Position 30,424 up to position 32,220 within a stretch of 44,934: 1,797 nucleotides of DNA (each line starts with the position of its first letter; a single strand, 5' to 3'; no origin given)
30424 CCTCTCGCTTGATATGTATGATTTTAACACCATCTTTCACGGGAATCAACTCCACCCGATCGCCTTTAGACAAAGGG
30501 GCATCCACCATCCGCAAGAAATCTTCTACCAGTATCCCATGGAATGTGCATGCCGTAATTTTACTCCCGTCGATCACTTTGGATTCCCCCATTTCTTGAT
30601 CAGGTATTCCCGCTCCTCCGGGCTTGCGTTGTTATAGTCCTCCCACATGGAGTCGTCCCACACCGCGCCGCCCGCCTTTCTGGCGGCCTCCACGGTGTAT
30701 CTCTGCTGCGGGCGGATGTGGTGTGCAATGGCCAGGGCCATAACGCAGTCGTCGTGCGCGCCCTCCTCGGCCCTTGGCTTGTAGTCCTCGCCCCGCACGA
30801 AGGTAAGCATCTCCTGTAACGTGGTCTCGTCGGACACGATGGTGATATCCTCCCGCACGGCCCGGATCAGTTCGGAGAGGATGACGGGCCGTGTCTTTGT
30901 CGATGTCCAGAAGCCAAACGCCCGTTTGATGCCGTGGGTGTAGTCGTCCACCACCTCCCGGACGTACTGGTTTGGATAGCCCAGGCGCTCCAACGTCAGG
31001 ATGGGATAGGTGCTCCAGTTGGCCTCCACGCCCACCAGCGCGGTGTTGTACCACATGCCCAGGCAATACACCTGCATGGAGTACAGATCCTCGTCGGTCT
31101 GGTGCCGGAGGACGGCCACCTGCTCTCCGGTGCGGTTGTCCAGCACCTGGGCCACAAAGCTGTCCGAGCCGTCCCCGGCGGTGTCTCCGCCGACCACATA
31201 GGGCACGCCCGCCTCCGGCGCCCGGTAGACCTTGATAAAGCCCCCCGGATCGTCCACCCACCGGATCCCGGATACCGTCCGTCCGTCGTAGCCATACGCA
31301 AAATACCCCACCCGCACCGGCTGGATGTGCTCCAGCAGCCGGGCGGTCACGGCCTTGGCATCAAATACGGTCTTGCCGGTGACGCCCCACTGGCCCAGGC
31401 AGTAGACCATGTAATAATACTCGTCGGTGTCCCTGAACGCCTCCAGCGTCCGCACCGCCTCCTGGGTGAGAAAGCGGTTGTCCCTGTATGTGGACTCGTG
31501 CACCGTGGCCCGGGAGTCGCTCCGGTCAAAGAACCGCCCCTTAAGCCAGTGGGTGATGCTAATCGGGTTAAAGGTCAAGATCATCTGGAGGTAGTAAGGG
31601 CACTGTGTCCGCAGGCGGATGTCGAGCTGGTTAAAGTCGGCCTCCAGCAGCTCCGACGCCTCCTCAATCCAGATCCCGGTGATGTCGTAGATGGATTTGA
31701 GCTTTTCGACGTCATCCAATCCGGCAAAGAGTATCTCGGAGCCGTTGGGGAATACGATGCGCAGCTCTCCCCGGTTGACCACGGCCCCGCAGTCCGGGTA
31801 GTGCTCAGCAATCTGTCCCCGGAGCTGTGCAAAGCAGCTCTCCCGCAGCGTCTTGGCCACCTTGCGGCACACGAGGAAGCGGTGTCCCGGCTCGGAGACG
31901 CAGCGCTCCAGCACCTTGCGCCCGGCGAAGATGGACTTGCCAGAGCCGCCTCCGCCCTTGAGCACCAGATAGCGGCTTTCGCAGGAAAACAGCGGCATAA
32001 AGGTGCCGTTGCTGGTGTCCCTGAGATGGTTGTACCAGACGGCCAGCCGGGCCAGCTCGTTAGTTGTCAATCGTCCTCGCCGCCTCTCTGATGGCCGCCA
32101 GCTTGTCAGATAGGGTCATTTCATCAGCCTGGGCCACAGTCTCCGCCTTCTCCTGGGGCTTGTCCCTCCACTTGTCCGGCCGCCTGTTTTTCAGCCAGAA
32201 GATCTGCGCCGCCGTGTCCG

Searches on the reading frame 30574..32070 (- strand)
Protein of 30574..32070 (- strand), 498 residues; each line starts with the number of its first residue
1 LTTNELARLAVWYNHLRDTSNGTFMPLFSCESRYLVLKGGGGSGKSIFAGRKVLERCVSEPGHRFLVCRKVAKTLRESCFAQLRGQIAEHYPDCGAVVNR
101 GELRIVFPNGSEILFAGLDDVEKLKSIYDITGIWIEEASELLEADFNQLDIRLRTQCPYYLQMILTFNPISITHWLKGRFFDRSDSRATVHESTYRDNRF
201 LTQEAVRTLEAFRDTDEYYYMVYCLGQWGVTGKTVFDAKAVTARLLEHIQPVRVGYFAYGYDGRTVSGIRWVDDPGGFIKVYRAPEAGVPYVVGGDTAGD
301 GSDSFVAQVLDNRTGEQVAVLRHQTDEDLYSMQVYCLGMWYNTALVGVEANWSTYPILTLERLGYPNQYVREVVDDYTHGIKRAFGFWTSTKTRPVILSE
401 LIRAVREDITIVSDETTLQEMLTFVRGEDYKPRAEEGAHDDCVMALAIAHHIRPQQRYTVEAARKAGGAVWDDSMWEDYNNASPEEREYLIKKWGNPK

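Call 47: search_protein_families(library=phrogs, proteins=[window:30574-32070:-], max_evalue=0.00001)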
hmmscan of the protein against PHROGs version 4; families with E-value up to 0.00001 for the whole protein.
window:30574-32070:- (498 aa): 7 families
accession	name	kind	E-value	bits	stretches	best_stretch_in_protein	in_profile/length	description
phrog_3717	-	head and packaging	8.2e-59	200.3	1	14-239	5-235/277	terminase large subunit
phrog_2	-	head and packaging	7.1e-47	161.6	1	28-463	274-605/807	terminase large subunit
phrog_22023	-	unknown function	1.3e-17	65.5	1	143-238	2-100/153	-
phrog_979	-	head and packaging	1.4e-15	58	1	31-169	165-304/642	terminase large subunit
phrog_24361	-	head and packaging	1.2e-13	52.2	1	319-458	2-143/162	terminase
phrog_38407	-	unknown function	3.8e-13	50.1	1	278-456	169-351/370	-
phrog_8711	-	head and packaging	6.1e-08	33.6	1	17-88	10-81/89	terminase large subunit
